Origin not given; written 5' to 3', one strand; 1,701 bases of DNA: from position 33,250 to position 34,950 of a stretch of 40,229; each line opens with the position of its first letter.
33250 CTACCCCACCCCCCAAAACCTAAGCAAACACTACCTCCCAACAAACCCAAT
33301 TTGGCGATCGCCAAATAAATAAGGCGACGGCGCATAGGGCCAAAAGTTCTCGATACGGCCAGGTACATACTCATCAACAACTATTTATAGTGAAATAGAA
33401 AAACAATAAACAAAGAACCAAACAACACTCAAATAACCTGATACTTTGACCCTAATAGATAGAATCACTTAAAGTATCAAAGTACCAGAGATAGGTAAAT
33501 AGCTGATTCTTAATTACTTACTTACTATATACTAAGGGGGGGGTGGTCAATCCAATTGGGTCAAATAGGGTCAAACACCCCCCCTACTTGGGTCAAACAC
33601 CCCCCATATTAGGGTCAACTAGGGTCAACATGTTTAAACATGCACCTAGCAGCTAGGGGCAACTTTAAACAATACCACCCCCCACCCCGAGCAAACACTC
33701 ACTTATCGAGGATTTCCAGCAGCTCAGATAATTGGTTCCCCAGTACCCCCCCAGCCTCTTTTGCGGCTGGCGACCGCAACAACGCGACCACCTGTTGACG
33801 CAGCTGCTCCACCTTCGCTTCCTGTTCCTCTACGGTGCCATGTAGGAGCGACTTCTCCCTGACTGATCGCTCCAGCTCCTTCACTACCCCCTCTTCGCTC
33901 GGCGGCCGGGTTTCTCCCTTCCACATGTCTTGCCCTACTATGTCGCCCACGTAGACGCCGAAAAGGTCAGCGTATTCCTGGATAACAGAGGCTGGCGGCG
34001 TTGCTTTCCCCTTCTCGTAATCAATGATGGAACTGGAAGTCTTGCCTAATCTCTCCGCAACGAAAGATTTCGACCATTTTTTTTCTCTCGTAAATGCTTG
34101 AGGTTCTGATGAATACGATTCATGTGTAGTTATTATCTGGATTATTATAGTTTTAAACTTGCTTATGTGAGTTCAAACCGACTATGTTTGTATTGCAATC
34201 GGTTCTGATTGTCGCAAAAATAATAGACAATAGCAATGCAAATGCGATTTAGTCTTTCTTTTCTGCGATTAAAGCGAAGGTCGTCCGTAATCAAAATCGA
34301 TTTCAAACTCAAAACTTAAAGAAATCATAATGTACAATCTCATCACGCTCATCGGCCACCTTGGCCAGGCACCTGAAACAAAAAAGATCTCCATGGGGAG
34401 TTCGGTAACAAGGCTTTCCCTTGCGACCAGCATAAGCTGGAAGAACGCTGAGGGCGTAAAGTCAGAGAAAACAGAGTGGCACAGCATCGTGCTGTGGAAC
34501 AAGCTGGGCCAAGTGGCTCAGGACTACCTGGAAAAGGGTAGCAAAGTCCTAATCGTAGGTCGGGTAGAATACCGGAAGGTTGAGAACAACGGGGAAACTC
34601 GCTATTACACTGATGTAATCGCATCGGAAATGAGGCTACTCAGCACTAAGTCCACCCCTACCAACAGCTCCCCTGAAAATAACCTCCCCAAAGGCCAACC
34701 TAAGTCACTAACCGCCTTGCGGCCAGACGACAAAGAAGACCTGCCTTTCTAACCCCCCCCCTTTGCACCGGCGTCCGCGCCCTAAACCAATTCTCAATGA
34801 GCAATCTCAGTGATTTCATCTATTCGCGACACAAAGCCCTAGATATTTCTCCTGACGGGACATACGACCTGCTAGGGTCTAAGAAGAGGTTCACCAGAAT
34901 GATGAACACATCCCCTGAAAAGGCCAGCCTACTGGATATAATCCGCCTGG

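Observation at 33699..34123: cI-like repressor gene is out of frame at an A8 tract: frameshift mutant, phase switch or recoding site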

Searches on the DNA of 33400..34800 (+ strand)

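Call 6: search_dna_similar(query=window:33400-34800:+, collection=phages, mode=distant)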
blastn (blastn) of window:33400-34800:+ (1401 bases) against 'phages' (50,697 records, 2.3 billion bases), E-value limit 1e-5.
No match.
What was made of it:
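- Tried and rejected: The annotated phage collection gave no DNA match to the immunity region (call 6), so no cultured relative is available.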

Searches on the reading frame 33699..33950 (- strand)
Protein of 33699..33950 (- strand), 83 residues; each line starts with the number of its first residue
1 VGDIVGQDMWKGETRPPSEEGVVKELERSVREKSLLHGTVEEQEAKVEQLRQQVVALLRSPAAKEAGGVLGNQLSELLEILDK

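Call 21: list_cluster_members(proteins=[P0001, window:33699-33950:-, window:33699-33926:-, P0002])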
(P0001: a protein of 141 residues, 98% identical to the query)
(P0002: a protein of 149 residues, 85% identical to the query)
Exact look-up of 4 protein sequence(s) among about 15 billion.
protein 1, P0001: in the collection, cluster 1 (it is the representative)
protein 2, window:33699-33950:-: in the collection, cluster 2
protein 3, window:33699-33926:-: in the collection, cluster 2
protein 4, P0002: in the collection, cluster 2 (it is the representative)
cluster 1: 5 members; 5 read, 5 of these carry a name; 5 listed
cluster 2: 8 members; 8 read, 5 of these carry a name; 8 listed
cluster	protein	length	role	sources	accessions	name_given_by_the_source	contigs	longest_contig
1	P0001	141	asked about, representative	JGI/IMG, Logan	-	transcriptional regulator with XRE-family HTH domain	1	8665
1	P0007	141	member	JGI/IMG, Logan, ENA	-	transcriptional regulator with XRE-family HTH domain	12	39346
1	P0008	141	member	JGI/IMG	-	transcriptional regulator with XRE-family HTH domain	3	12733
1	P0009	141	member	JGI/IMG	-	transcriptional regulator with XRE-family HTH domain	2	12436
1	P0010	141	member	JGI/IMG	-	transcriptional regulator with XRE-family HTH domain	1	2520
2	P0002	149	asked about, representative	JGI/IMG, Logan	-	DNA-binding XRE family transcriptional regulator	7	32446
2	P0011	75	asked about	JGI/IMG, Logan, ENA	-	-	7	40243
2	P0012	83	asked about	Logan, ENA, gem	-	-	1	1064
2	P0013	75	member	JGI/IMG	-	hypothetical protein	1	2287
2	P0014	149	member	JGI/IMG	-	DNA-binding XRE family transcriptional regulator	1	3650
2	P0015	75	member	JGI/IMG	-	hypothetical protein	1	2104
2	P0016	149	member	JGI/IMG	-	DNA-binding XRE family transcriptional regulator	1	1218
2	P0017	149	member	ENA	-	-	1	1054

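Call 23: find_encoding_contigs(protein=window:33699-33926:-, flank=3000, max_places=10)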
Protein window:33699-33926:- (75 aa): 12 contigs read that carry it; 2 places shown.
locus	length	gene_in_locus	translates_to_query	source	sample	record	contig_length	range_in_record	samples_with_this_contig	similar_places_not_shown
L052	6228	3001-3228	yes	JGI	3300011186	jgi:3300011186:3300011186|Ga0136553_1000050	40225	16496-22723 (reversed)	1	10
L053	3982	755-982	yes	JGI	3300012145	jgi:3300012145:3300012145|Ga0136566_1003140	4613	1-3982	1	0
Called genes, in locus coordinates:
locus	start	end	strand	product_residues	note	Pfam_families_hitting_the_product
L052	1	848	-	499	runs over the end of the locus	PF13148:DUF3987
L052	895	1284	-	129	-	-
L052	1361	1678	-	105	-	-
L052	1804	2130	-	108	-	-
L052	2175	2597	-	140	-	PF00436:SSB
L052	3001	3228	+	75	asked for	-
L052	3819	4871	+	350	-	PF00589:Phage_integrase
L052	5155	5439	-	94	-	-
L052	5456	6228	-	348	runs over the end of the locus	PF20459:DUF6712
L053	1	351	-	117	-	?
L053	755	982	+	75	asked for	-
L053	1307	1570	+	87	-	-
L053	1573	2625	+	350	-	PF00589:Phage_integrase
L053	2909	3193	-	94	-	-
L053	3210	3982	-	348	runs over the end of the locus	PF20459:DUF6712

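Call 24: find_encoding_contigs(protein=window:33699-33950:-, flank=3000, max_places=10)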
Protein window:33699-33950:- (83 aa): 2 contigs read that carry it; 1 place shown.
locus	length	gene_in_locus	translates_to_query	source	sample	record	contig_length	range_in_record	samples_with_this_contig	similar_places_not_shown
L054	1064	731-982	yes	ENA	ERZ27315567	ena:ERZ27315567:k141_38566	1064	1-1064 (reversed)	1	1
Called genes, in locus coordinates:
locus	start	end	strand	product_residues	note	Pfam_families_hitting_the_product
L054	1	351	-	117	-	?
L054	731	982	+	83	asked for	-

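Call 28: find_encoding_contigs(protein=P0015, flank=3000, max_places=10)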
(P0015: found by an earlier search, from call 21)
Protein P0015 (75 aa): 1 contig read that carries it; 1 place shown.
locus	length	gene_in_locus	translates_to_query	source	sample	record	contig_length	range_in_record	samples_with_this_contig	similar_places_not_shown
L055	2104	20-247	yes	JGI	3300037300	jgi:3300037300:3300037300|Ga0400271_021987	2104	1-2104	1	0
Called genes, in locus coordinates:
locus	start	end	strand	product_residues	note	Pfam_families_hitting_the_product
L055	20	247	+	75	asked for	-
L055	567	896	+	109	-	-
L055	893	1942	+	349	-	PF00589:Phage_integrase (weak)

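Call 29: find_encoding_contigs(protein=P0013, flank=3000, max_places=10)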
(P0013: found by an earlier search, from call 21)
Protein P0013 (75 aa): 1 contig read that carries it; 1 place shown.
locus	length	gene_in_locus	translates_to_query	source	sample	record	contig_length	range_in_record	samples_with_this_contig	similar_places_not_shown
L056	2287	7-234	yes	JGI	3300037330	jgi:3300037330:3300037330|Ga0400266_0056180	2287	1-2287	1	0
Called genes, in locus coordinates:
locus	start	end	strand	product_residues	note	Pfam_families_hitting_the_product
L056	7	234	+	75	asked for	-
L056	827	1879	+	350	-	PF00589:Phage_integrase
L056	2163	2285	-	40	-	?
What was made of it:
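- The two 75-aa variants that looked like independent OFF alleles are contig-end artefacts (calls 28-29).
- Tried and rejected: They are contig-end truncations, with genes starting at nt 20 (P0015) and nt 7 (P0013) of 2-kb contigs (calls 28-29).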

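Call 55: find_encoding_contigs(protein=P0007, flank=10000, max_places=10)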
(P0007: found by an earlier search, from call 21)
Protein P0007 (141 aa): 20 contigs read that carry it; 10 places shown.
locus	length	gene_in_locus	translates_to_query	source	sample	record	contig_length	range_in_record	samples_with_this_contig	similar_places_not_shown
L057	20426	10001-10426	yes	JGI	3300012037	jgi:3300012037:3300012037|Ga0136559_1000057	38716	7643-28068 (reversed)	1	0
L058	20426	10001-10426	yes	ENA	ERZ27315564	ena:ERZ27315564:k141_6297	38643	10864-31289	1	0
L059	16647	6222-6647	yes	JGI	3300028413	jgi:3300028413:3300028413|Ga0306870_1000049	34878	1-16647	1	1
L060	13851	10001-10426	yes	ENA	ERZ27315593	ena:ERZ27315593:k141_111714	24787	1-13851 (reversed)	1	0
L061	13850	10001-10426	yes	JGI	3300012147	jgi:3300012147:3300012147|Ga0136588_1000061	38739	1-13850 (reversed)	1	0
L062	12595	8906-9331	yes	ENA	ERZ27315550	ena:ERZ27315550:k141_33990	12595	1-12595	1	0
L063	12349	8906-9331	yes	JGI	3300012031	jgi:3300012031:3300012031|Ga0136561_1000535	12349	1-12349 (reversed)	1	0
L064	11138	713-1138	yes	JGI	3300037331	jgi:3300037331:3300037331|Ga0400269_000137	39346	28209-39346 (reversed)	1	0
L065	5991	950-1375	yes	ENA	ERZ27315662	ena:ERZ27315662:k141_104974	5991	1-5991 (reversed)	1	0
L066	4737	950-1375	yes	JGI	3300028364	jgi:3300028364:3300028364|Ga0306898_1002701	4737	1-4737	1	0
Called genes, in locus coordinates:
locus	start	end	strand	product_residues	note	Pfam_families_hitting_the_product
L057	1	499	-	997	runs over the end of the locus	PF20155:TMP_3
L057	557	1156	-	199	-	-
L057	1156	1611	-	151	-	PF05105:Phage_holin_4_1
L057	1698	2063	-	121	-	-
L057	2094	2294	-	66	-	-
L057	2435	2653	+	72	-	-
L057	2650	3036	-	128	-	-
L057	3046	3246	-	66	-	-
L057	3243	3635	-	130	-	-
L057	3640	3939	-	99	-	-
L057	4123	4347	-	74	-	-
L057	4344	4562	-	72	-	-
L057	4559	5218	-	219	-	-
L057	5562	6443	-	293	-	-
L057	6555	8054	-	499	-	PF13148:DUF3987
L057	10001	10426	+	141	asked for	PF01381:HTH_3, PF12844:HTH_19, PF13560:HTH_31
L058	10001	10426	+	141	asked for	PF01381:HTH_3, PF12844:HTH_19, PF13560:HTH_31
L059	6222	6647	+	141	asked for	PF01381:HTH_3, PF12844:HTH_19, PF13560:HTH_31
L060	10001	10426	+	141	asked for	PF01381:HTH_3, PF12844:HTH_19, PF13560:HTH_31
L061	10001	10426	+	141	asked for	PF01381:HTH_3, PF12844:HTH_19, PF13560:HTH_31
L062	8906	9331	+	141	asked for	PF01381:HTH_3, PF12844:HTH_19, PF13560:HTH_31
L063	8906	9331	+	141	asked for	PF01381:HTH_3, PF12844:HTH_19, PF13560:HTH_31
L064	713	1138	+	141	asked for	PF01381:HTH_3, PF12844:HTH_19, PF13560:HTH_31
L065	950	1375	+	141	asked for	PF01381:HTH_3, PF12844:HTH_19, PF13560:HTH_31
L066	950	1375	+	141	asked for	PF01381:HTH_3, PF12844:HTH_19, PF13560:HTH_31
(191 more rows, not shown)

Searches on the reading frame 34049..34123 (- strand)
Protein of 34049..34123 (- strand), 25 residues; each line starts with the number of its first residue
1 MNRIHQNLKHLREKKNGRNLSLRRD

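Call 30: list_cluster_members(proteins=[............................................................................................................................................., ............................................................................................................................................, window:34049-34123:-])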
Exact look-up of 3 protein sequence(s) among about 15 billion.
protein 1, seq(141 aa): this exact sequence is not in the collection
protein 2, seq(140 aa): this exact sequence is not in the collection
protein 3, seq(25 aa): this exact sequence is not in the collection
